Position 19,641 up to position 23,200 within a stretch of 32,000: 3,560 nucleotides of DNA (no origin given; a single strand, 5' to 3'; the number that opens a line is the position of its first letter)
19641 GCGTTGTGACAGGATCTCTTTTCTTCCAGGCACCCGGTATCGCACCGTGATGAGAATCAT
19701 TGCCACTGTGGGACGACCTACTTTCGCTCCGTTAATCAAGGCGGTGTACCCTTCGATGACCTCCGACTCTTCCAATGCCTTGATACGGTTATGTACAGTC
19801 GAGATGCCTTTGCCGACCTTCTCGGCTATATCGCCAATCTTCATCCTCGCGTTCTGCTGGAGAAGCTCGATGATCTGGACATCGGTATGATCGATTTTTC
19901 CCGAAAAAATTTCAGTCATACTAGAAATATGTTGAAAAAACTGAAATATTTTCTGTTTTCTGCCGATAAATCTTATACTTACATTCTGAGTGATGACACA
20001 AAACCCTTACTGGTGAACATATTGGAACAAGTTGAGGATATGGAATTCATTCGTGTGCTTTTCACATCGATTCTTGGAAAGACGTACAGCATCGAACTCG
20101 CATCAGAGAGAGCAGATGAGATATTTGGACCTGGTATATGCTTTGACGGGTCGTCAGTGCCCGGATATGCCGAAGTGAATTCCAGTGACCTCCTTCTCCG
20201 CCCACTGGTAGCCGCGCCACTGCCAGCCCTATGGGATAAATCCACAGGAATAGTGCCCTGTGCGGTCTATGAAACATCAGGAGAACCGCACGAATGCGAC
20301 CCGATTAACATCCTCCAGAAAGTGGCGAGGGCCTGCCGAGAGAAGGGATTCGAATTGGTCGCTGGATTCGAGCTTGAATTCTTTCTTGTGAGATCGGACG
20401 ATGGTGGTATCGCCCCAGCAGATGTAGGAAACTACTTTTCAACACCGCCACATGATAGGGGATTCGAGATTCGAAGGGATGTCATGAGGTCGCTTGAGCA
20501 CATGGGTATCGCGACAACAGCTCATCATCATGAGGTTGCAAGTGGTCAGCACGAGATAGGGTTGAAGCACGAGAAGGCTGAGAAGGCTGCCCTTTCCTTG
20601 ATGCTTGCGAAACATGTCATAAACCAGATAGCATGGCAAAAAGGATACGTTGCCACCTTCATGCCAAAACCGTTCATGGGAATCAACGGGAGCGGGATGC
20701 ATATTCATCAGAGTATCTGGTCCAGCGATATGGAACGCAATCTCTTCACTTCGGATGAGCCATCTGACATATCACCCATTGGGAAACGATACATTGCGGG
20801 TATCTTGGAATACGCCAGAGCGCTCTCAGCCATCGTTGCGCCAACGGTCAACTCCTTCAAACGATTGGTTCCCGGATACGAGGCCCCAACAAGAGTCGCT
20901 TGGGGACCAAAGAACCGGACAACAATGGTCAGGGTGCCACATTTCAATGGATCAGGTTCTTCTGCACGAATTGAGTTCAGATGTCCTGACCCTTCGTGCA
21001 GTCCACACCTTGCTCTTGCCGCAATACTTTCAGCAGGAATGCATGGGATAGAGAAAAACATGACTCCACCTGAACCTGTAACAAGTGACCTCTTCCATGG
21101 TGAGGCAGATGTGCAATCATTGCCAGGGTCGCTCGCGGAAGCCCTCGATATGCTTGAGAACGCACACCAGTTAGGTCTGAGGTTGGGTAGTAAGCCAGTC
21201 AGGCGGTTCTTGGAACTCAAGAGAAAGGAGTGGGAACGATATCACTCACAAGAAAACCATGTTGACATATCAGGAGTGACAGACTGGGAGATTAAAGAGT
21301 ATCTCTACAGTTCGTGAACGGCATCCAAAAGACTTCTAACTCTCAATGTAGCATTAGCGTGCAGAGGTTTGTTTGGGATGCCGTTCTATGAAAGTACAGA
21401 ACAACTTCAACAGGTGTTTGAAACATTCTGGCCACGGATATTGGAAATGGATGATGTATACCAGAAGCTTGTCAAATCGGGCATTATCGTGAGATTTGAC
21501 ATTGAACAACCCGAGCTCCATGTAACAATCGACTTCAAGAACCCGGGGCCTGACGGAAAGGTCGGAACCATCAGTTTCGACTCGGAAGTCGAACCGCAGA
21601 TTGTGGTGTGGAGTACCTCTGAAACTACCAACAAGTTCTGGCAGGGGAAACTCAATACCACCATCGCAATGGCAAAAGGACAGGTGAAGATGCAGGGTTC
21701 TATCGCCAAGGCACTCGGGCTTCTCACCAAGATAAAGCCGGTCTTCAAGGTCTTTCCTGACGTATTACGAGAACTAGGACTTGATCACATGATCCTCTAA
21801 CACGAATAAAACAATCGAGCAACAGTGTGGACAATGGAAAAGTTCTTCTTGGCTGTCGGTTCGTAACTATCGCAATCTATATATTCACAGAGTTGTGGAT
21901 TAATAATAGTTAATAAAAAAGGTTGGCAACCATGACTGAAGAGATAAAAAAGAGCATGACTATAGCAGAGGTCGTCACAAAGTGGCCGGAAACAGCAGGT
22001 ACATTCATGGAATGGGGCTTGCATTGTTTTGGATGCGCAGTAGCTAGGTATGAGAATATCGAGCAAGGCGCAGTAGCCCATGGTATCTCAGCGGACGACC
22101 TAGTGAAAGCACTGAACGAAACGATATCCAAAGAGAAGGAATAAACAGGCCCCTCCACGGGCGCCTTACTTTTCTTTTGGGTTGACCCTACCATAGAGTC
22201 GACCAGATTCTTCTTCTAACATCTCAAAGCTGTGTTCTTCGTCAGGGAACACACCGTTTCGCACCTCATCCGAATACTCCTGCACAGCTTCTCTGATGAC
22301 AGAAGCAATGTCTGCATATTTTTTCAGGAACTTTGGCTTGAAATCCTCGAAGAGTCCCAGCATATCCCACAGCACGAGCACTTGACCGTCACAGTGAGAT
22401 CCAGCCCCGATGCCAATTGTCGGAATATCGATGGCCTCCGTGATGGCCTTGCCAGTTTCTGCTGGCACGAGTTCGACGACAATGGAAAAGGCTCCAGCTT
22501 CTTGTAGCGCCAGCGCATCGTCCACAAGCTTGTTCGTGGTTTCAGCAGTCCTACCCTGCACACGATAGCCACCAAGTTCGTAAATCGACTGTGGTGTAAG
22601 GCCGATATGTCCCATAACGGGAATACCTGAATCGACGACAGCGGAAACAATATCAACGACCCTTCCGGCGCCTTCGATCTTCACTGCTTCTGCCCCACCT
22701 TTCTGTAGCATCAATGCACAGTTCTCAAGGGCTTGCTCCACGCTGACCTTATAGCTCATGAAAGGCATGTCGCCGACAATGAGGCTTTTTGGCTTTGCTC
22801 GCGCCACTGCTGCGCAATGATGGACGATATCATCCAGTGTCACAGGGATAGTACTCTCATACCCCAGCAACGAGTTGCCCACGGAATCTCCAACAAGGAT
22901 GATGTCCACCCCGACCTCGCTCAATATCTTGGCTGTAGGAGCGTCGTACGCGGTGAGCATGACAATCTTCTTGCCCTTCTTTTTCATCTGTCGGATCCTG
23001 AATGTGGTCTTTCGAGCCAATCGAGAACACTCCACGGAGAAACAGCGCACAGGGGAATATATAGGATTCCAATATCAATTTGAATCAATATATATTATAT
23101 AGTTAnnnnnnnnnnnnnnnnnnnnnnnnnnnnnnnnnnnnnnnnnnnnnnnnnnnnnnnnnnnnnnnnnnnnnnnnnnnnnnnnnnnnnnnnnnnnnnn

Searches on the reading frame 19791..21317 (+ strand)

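Call 5: search_protein_families(library=pfam, proteins=[window:19791-21317:+])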
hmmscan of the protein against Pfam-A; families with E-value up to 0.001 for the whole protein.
window:19791-21317:+ (508 aa): 2 families
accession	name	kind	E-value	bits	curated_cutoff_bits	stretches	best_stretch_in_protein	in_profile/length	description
PF00120.29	Gln-synt_C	-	3.9e-107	358.7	24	1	169-492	2-340/344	Glutamine synthetase, catalytic domain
PF03951.24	Gln-synt_N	-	3.3e-15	55.9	33.4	1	84-161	2-81/82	Glutamine synthetase, beta-Grasp domain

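Call 6: search_protein_families(library=ncbifam, proteins=[window:19791-21317:+])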
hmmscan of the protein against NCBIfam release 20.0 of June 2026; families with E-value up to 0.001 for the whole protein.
window:19791-21317:+ (508 aa): 5 families
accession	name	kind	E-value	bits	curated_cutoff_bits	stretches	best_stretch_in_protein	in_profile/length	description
TIGR00653.1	GlnA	equivalog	9e-123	410.4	429.15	2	203-505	162-461/462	type I glutamate--ammonia ligase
TIGR03105.1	gln_synth_III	equivalog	3e-81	273.2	469.6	1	82-505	8-434/435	type III glutamate--ammonia ligase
NF045547.1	GGputSyn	equivalog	6.9e-80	268.9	650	1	148-489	87-435/438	gamma-glutamylputrescine synthetase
NF007006.0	PRK09469.1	equivalog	7.7e-72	242.3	845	2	206-488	171-458/469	glutamate--ammonia ligase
NF041605.1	gln_syn_GlnII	equivalog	2.4e-13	49.9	500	1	114-408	33-320/333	glutamine synthetase GlnII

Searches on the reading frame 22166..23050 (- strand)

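Call 5: search_protein_families(library=pfam, proteins=[window:22166-23050:-])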
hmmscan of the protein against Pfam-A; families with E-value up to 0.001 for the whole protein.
window:22166-23050:- (294 aa): 2 families
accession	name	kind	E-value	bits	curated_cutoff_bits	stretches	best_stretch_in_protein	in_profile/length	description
PF02548.21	Pantoate_transf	-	5.4e-115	383.7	28.7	1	14-270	2-258/259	Ketopantoate hydroxymethyltransferase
PF13714.12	PEP_mutase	-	7.8e-06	26.1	31.5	1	20-126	2-105/240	Phosphoenolpyruvate phosphomutase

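Call 6: search_protein_families(library=ncbifam, proteins=[window:22166-23050:-])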
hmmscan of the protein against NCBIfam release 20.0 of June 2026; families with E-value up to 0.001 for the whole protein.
window:22166-23050:- (294 aa): 2 families
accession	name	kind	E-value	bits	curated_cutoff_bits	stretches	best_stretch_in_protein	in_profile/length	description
NF001452.0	PRK00311.1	subfamily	1.3e-116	388.6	272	1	13-275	4-266/267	3-methyl-2-oxobutanoate hydroxymethyltransferase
TIGR00222.1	panB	equivalog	2.1e-104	348.7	207.55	1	14-275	3-263/264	3-methyl-2-oxobutanoate hydroxymethyltransferase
